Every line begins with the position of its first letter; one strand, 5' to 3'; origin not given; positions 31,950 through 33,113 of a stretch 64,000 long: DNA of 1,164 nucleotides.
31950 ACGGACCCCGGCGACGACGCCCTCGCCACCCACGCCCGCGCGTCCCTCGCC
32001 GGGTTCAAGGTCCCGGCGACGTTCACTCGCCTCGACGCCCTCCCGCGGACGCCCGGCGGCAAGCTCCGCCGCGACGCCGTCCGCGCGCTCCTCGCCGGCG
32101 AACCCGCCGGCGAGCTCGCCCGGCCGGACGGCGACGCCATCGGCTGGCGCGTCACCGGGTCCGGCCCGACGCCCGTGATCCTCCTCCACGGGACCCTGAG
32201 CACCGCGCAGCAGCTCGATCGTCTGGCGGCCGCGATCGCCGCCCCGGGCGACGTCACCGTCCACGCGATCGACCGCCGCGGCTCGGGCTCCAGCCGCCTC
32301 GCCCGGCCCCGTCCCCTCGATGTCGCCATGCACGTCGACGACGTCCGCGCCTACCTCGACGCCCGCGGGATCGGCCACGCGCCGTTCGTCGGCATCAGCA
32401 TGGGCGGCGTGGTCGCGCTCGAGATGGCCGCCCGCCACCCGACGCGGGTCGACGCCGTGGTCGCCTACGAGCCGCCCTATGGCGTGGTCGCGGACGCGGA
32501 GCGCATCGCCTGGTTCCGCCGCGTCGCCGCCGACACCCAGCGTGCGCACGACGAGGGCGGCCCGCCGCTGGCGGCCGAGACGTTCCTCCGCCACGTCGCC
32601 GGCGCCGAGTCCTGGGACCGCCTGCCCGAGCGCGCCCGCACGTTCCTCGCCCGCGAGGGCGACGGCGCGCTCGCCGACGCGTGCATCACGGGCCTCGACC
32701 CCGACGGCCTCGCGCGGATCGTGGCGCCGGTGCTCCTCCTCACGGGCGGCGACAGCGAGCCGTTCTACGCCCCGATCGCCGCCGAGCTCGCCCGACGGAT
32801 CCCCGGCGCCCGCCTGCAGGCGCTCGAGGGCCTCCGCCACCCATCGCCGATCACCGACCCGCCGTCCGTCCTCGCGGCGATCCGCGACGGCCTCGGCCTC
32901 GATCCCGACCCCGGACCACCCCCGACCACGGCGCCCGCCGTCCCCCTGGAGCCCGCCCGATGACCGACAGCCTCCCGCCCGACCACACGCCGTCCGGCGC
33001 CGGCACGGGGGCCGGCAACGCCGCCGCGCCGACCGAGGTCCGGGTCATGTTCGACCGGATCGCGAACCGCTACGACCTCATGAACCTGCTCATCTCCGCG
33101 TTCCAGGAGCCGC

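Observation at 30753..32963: MenE fused in frame to a complete alpha/beta-hydrolase: candidate for the missing DHNA-CoA thioesterase step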

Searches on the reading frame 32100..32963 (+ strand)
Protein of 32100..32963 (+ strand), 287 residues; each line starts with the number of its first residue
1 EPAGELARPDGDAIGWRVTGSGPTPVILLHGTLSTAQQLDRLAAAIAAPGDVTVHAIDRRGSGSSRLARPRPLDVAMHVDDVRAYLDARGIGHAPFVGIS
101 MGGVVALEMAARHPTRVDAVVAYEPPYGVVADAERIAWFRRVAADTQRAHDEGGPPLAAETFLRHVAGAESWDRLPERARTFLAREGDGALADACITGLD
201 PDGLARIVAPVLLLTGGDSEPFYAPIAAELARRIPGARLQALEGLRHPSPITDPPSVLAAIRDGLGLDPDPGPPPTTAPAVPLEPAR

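Call 5: search_protein_families(library=ncbifam, proteins=[window:32100-32963:+], max_evalue=0.01)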
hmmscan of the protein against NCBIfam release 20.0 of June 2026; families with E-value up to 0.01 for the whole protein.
window:32100-32963:+ (287 aa): 31 families (the best 25 are shown)
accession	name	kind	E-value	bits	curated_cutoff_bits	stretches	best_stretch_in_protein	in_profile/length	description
NF051488.1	bifunc_PcaDC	exception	3.3e-24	85.7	390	1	16-265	4-250/375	bifunctional 3-oxoadipate enol-lactonase/4-carboxymuconolactone decarboxylase PcaDC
NF051487.1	bifunc_PcaCD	exception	1.8e-20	73.4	430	1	24-262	173-408/413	bifunctional 4-carboxymuconolactone decarboxylase/3-oxoadipate enol-lactonase PcaCD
TIGR02427.1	protocat_pcaD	equivalog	7.3e-20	71.4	255.85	1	16-263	4-248/251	3-oxoadipate enol-lactonase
NF050089.1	i_nPHAscl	equivalog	2.9e-16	59.4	300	1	10-121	5-113/288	intracellular short-chain-length polyhydroxyalkanoate depolymerase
NF011457.0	PRK14875.1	equivalog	2.2e-13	49.9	307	1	2-120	110-226/372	acetoin dehydrogenase dihydrolipoyllysine-residue acetyltransferase subunit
NF007954.0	PRK10673.1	equivalog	9.1e-13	48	399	1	24-123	17-112/255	esterase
TIGR03695.1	menH_SHCHC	equivalog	7.4e-11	41.9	208.55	1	25-150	4-126/252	2-succinyl-6-hydroxy-2,4-cyclohexadiene-1-carboxylate synthase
NF052610.1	macro_16_ester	equivalog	1.3e-10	41.1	420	1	42-121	43-123/281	alpha/beta fold macrolide esterase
TIGR03611.1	RutD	equivalog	2.6e-10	40.1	238.5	1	54-121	42-109/258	pyrimidine utilization protein D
TIGR03056.1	bchO_mg_che_rel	equivalog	2.6e-10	39.8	172.55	1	12-122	14-125/278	alpha/beta fold hydrolase BchO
TIGR01738.1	bioH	equivalog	5.4e-10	39.3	206.95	1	22-122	3-95/245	pimeloyl-ACP methyl ester esterase BioH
NF053683.1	esterase_mleBRB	exception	8.6e-10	38.6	585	1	78-121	80-123/280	BRB family alpha/beta fold macrolide esterase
NF058673.1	LipAdnlyCyLipJMY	equivalog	7.5e-09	34.8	800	1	14-252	20-269/449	bifunctional lipase/adenylate cyclase LipJ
NF002938.0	PRK03592.1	equivalog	4.6e-08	32.7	241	1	12-153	20-154/298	haloalkane dehalogenase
NF033124.1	estX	equivalog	1.1e-07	31.2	600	1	24-125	24-127/280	macrolide esterase EstX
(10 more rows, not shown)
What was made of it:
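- On 3-oxoadipate enol-lactonase (PcaD): 71.4 bits against 255.85; 85.7 against 390 (call 5).
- Closest known: MenH. Different: Scores 41.9 bits against a cut-off of 208.55 (call 5).
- There is a weak TIGR03695 hit over the N-terminal half (call 5).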

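Call 22: search_solved_structures(query=window:32100-32960:+, max_evalue=0.001, show_alignments=2)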
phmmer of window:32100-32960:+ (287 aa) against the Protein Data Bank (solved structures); distinct sequences matched with E-value up to 0.001: 65 (the best 60 are shown).
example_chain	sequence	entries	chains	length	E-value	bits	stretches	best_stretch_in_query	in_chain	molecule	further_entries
8v16_C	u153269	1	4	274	4.4e-13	52.7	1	10-248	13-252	Esterase 1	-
6eb3_A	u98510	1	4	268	4.6e-13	52.7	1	10-248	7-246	Est1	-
8ynv_A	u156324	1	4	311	5.8e-12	49.1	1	9-124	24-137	poly(3-hydroxybutyrate) depolymerase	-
3r0v_A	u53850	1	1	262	1.2e-11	48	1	9-248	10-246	Alpha/beta hydrolase fold protein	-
8ynw_A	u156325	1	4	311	1.5e-11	47.7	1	9-124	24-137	Poly(3-hydroxybutyrate) depolymerase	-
3om8_A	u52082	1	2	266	1.5e-11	47.7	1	6-263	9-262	Probable hydrolase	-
3bwx_A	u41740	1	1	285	1.5e-09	41.2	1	24-124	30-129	Alpha/beta hydrolase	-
5egn_A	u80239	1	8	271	2.8e-09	40.3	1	54-118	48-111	Esterase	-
4rnc_A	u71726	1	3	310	6.1e-09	39.1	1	7-117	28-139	Esterase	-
3bf8_A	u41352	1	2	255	1.7e-08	37.6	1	23-124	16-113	Esterase YbfF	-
3bf7_A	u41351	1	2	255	4.6e-08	36.2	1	23-124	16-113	Esterase YbfF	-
2xua_A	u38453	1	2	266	1e-07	35.1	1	10-243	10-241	3-OXOADIPATE ENOL-LACTONASE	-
11tt_A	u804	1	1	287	1e-07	35.1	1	28-258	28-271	alpha/beta-hydrolase macrolide esterase EstT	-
3bdi_A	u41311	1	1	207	1.2e-07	34.9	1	18-127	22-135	Uncharacterized protein Ta0194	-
11tv_D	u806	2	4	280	1.6e-07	34.5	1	24-126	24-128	alpha/beta-hydrolase macrolide esterase EstX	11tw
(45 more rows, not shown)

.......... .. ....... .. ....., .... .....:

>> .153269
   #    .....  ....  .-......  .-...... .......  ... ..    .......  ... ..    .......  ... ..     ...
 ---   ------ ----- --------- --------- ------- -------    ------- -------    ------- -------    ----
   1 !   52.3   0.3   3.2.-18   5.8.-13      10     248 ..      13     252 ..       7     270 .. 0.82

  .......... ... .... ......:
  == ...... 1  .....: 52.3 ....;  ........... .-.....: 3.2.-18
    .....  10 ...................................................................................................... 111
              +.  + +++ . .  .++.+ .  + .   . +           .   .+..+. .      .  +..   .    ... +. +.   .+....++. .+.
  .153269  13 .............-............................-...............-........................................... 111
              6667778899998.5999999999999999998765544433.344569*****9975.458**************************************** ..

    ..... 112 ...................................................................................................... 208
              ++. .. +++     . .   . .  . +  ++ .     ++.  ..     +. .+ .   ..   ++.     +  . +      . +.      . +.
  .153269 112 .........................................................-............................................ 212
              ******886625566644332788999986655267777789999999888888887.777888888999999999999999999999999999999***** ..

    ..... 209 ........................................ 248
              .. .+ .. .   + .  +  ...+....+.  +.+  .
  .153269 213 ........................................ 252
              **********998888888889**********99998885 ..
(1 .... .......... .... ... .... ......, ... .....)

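Call 30: predict_structure(alignment_id=A1)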
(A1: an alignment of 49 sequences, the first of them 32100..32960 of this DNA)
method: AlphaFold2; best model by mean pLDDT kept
length: 287 residues; sequences in the alignment: 49
mean_pLDDT: 92.5   pTM: 0.90
mean pLDDT of the five models: 92.5, 90.4, 90.2, 89.3, 89.0
residues with pLDDT >= 90: 246; 70-90: 24; 50-70: 6; < 50: 11
segments of 3 or more residues with pLDDT < 50: 277-287
pLDDT, mean of each block of 10 residues (from residue 1): 90 95 98 93 97 95 89 94 97 98 98 98 97 95 97 97 95 94 94 91 98 94 95 98 96 96 93 55 39
secondary structure, 60 per line:
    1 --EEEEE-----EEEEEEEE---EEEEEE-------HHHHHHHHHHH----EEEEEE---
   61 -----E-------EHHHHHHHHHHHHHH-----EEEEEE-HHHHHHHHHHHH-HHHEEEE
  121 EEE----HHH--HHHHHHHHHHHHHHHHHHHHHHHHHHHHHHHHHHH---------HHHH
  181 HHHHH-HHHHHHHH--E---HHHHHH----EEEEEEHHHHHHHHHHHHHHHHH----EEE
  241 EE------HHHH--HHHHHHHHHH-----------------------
elements in order: E3-7 E13-20 E24-29 H37-47 E52-57 H75-88 E94-99 H101-112 E117-123 H133-167 H177-185 H187-194 H201-206 E211-216 H217-233 E238-242 H249-252 H255-264
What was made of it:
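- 32106..32963 (+): Alpha/beta-hydrolase domain (residues ~452-720 plus a disordered Pro-rich tail). Nucleophile Ser549 (32397-32399), His696 (32838-32840), candidate acid Glu573 (32469-32471), lid Asp642. AF2 mean pLDDT 92.5 (call 30).
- On Alpha/beta-hydrolase superfamily: AF2 pLDDT 92.5 with canonical strand/helix order (call 30).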

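Call 31: search_protein_representatives(protein=window:32100-32960:+)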
Query: 287 residues. Proteins with E-value up to 0.001 (for the whole library): 20132; up to 1e-10: 969; up to 1e-30: 45. The best 150 are listed.
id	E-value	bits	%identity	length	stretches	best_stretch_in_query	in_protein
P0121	2.0e-94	332.9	57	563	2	2-267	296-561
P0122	5.6e-85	301.9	94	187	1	101-255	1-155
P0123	3.3e-76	273.1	56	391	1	6-266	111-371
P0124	6.8e-76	272.1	55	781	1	4-278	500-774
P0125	3.4e-72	259.9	59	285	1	5-261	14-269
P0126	6.3e-70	252.5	59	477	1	4-265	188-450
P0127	1.3e-68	248.1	54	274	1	7-265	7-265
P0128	5.2e-59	216.7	53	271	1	10-263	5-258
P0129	5.7e-57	209.9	64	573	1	48-241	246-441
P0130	1.0e-52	196.0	45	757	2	10-256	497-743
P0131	1.7e-52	195.3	50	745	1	22-265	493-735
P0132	2.0e-51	191.7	45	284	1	5-266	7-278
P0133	1.3e-50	189.1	68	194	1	2-149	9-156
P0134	4.6e-50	187.3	46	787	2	9-262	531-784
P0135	1.3e-49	185.8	51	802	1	23-266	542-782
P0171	3.5e-26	108.9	31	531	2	10-262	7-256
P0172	5.0e-26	108.4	33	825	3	2-265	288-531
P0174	6.2e-25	104.8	33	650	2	9-280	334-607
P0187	1.4e-20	90.5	34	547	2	10-262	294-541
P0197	1.2e-19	87.4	31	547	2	3-256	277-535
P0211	4.1e-18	82.4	34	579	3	7-126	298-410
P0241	7.8e-17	78.2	32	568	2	13-152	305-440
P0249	3.3e-16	76.2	40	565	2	18-126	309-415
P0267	9.9e-16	74.6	26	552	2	21-261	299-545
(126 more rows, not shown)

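Call 35: fold_search(model_id=the predicted structure, library=pdb)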
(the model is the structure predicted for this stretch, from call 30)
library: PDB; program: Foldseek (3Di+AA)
matches with E <= 10: 1929; with E <= 0.001: 1739
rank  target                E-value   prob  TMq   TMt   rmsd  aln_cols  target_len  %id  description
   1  3om8_B                6.0e-18  1.00  0.72  0.77   4.1       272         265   26  The crystal structure of a hydrolase from Pseudomonas aeruginosa PA01 (released 2010-09-22)
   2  3om8_A                1.7e-17  1.00  0.72  0.78   4.2       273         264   28  The crystal structure of a hydrolase from Pseudomonas aeruginosa PA01 (released 2010-09-22)
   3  5a62                  5.1e-17  1.00  0.72  0.76   4.1       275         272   22  Hydrolytic potential of the ammonia-oxidizing Thaumarchaeon Nitrososphaera gargenis - crystal structure and activity pro (released 2016-07-06)
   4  8ynv_C                5.4e-17  1.00  0.66  0.64   6.0       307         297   19  Poly(3-hydroxybutyrate) depolymerase PhaZ from Bacillus thuringiensis (released 2024-12-11)
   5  8ynw_A                6.4e-17  1.00  0.68  0.66   5.8       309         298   20  S102A mutant of poly(3-hydroxybutyrate) depolymerase PhaZ from Bacillus thuringiensis (released 2024-12-11)
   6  8ynw_D                1.2e-16  1.00  0.67  0.65   5.8       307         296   20  S102A mutant of poly(3-hydroxybutyrate) depolymerase PhaZ from Bacillus thuringiensis (released 2024-12-11)
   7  8ynv_B                1.6e-16  1.00  0.67  0.65   5.9       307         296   20  Poly(3-hydroxybutyrate) depolymerase PhaZ from Bacillus thuringiensis (released 2024-12-11)
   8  4uhh                  2.0e-16  1.00  0.72  0.75   4.4       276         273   21  Structural studies of a thermophilic esterase from Thermogutta terrifontis (cacodylate complex) (released 2015-06-10)
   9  4uhc                  2.1e-16  1.00  0.72  0.74   4.3       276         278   21  Structural studies of a thermophilic esterase from Thermogutta terrifontis (Native) (released 2015-06-10)
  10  8ynw_B                2.1e-16  1.00  0.67  0.65   5.9       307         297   20  S102A mutant of poly(3-hydroxybutyrate) depolymerase PhaZ from Bacillus thuringiensis (released 2024-12-11)
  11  8ynv_A                2.2e-16  1.00  0.67  0.65   5.8       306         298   21  Poly(3-hydroxybutyrate) depolymerase PhaZ from Bacillus thuringiensis (released 2024-12-11)
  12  1va4_A                2.4e-16  1.00  0.70  0.74   4.5       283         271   22  Pseudomonas fluorescens aryl esterase (released 2004-07-06)
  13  4f0j                  2.5e-16  1.00  0.67  0.62   7.6       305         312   22  Crystal structure of a probable hydrolytic enzyme (PA3053) from Pseudomonas aeruginosa PAO1 at 1.50 A resolution (released 2012-07-04)
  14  3r0v                  3.4e-16  1.00  0.64  0.70   5.5       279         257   26  The crystal structure of an alpha/beta hydrolase from Sphaerobacter thermophilus DSM 20745. (released 2011-04-06)
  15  3t4u_A                6.9e-16  1.00  0.71  0.75   4.4       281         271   20  L29I Mutation in an Aryl Esterase from Pseudomonas fluorescens Leads to Unique Peptide Flip and Increased Activity (released 2012-08-01)
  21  2xua_A                2.0e-15  1.00  0.71  0.77   4.1       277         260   22  Crystal structure of the enol-lactonase from Burkholderia xenovorans LB400 (released 2011-01-26)
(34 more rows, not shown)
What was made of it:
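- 32106..32963 (+): Foldseek to alpha/beta-hydrolases, TM ~0.72 (call 35).
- On Alpha/beta-hydrolase superfamily: Foldseek probability 1.00, TM ~0.72 (call 35).
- On DHNA-CoA thioesterase (MenI/YdiI, Slr0204, DHNAT): The fold is alpha/beta-hydrolase (calls 30, 35).
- An enol-lactonase (2xua) is among the fold matches (call 35).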

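Call 36: find_homologous_proteins(query=A2, max_evalue=1e-20)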
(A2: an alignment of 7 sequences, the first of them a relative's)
Query A2 (7 sequences) (274 aa, profile of the alignment): 187 proteins with E <= 1e-20 among 8000 candidates; the best 120 are listed.
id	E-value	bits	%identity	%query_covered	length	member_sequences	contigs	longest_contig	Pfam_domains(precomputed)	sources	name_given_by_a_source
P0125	1.5e-117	410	53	98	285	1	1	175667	PF12697.14,PF00561.27,PF00975.27,PF12146.16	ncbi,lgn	-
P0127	2.6e-116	406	100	100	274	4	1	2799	PF12697.14,PF00561.27,PF12146.16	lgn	-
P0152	5.7e-114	398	47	92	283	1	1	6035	PF12697.14,PF00561.27,PF00975.27,PF12146.16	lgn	-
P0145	1.9e-113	396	44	97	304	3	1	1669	PF12697.14,PF00561.27,PF00975.27,PF12146.16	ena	-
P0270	2.0e-112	393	90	100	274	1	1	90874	PF00756.27,PF12697.14,PF00561.27,PF12146.16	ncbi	ncbi:MAG: hypothetical protein RL338_1597 [Chloroflexota bacterium]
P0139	9.9e-111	387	49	97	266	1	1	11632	PF12697.14,PF00561.27,PF12146.16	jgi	jgi:pimeloyl-ACP methyl ester carboxylesterase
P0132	2.2e-108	380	48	95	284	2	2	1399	PF12697.14,PF00561.27,PF12146.16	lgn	-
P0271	3.4e-107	376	47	92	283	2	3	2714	PF12697.14,PF00561.27,PF00975.27,PF12146.16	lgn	-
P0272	1.3e-106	374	58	97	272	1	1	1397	PF12697.14,PF00561.27,PF00975.27,PF12146.16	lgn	-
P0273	2.3e-105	370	55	97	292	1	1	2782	PF12697.14,PF00561.27,PF12146.16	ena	-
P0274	9.3e-105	368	58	90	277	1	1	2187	PF12697.14,PF00561.27,PF00975.27,PF12146.16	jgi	jgi:pimeloyl-ACP methyl ester carboxylesterase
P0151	2.9e-104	366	38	95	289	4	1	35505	PF12697.14,PF00561.27,PF12146.16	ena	-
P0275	5.2e-104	365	55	92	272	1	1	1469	PF12697.14,PF00561.27,PF00975.27,PF12146.16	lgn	-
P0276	3.3e-103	363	45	92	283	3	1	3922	PF12697.14,PF00561.27,PF00975.27,PF12146.16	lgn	-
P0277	3.8e-103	363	56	91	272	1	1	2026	PF12697.14,PF00561.27,PF00975.27,PF07819.20,PF12146.16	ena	-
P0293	3.3e-97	343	48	96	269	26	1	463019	PF12697.14,PF00561.27,PF12146.16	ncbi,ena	-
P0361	1.1e-87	312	47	92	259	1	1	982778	PF12697.14,PF00561.27,PF12146.16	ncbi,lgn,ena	-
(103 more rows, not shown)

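Call 37: find_encoding_contigs(protein=P0125, flank=10000, max_places=1)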
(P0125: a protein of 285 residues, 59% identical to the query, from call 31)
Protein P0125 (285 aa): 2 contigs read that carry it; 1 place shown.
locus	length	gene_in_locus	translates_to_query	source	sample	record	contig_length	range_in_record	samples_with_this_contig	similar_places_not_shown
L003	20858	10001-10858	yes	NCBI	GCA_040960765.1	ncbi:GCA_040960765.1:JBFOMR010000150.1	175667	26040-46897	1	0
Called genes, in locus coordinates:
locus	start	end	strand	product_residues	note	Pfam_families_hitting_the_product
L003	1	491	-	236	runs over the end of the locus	PF00072:Response_reg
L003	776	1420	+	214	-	PF00440:TetR_N, PF17932:TetR_C_24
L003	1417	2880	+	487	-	PF00425:Chorismate_bind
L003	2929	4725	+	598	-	PF02776:TPP_enzyme_N, PF16582:TPP_enzyme_M_2 (weak), PF02775:TPP_enzyme_C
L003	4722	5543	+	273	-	PF00561:Abhydrolase_1, PF12146:Hydrolase_4, PF12697:Abhydrolase_6, PF03096:Ndr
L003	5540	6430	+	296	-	PF00378:ECH_1, PF16113:ECH_2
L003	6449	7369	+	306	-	PF01040:UbiA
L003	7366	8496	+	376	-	PF02746:MR_MLE_N (faint), PF13378:MR_MLE_C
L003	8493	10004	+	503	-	PF00501:AMP-binding, PF13193:AMP-binding_C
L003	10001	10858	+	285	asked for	PF00561:Abhydrolase_1, PF00975:Thioesterase (faint), PF12146:Hydrolase_4, PF12697:Abhydrolase_6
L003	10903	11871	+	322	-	PF00005:ABC_tran, PF13304:AAA_21, PF27102:NodI_C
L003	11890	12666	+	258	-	PF01061:ABC2_membrane, PF12698:ABC2_membrane_3 (weak)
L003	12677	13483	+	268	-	PF01061:ABC2_membrane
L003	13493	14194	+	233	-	PF03167:UDG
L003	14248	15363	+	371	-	PF00226:DnaJ, PF01556:DnaJ_C, PF27659:CHP02642 (faint), PF00684:DnaJ_CXXCXGXG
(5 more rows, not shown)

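Call 38: find_encoding_contigs(protein=P0270, flank=10000, max_places=1)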
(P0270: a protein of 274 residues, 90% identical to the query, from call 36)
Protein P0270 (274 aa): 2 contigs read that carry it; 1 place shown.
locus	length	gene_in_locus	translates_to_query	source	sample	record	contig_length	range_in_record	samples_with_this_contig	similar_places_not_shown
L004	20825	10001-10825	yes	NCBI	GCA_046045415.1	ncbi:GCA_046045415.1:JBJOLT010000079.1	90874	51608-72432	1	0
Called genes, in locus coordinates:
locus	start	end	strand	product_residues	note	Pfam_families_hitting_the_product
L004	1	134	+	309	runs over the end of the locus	PF00892:EamA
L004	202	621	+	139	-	PF13620:CarboxypepD_reg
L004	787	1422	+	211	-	PF00440:TetR_N, PF17932:TetR_C_24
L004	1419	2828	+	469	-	PF00425:Chorismate_bind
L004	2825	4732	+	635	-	PF02776:TPP_enzyme_N, PF16582:TPP_enzyme_M_2 (weak), PF02775:TPP_enzyme_C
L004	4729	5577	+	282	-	PF03096:Ndr (weak), PF12146:Hydrolase_4, PF00561:Abhydrolase_1, PF00975:Thioesterase (weak), PF12697:Abhydrolase_6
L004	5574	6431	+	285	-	PF00378:ECH_1, PF16113:ECH_2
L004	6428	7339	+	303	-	PF01040:UbiA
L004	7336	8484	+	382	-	PF02746:MR_MLE_N (weak), PF13378:MR_MLE_C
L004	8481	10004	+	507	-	PF00501:AMP-binding, PF13193:AMP-binding_C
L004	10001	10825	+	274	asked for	PF00561:Abhydrolase_1, PF12146:Hydrolase_4, PF12697:Abhydrolase_6, PF00756:Esterase (weak)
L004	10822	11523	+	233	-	PF00702:Hydrolase, PF12710:HAD (weak), PF13419:HAD_2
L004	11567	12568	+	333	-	PF00005:ABC_tran, PF13304:AAA_21, PF27102:NodI_C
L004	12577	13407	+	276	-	PF01061:ABC2_membrane, PF12698:ABC2_membrane_3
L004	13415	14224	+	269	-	PF01061:ABC2_membrane, PF12698:ABC2_membrane_3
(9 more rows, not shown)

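Call 39: find_encoding_contigs(protein=P0293, flank=10000, max_places=1)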
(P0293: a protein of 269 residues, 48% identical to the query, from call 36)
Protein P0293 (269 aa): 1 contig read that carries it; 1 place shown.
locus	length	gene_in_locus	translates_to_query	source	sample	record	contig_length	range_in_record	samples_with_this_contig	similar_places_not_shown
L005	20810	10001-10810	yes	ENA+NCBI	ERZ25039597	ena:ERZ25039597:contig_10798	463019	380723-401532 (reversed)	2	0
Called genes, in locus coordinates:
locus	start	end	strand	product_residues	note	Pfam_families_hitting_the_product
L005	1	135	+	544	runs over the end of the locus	PF01697:Glyco_transf_92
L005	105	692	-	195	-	PF02082:Rrf2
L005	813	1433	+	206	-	PF00440:TetR_N, PF17932:TetR_C_24 (weak)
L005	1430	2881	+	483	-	PF00425:Chorismate_bind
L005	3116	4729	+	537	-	PF02776:TPP_enzyme_N (weak), PF16582:TPP_enzyme_M_2, PF02775:TPP_enzyme_C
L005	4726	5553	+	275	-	PF12146:Hydrolase_4, PF00561:Abhydrolase_1, PF00975:Thioesterase (weak), PF12697:Abhydrolase_6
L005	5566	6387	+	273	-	PF00378:ECH_1, PF16113:ECH_2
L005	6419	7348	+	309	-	PF01040:UbiA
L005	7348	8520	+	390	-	PF13378:MR_MLE_C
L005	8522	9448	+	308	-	PF00501:AMP-binding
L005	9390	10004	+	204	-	PF00501:AMP-binding, PF13193:AMP-binding_C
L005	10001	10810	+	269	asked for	PF00561:Abhydrolase_1, PF12146:Hydrolase_4, PF12697:Abhydrolase_6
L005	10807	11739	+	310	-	PF01209:Ubie_methyltran, PF13489:Methyltransf_23, PF13847:Methyltransf_31, PF08241:Methyltransf_11, PF08242:Methyltransf_12, PF13649:Methyltransf_25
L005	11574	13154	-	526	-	PF00884:Sulfatase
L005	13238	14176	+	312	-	PF00005:ABC_tran, PF13304:AAA_21 (weak), PF27102:NodI_C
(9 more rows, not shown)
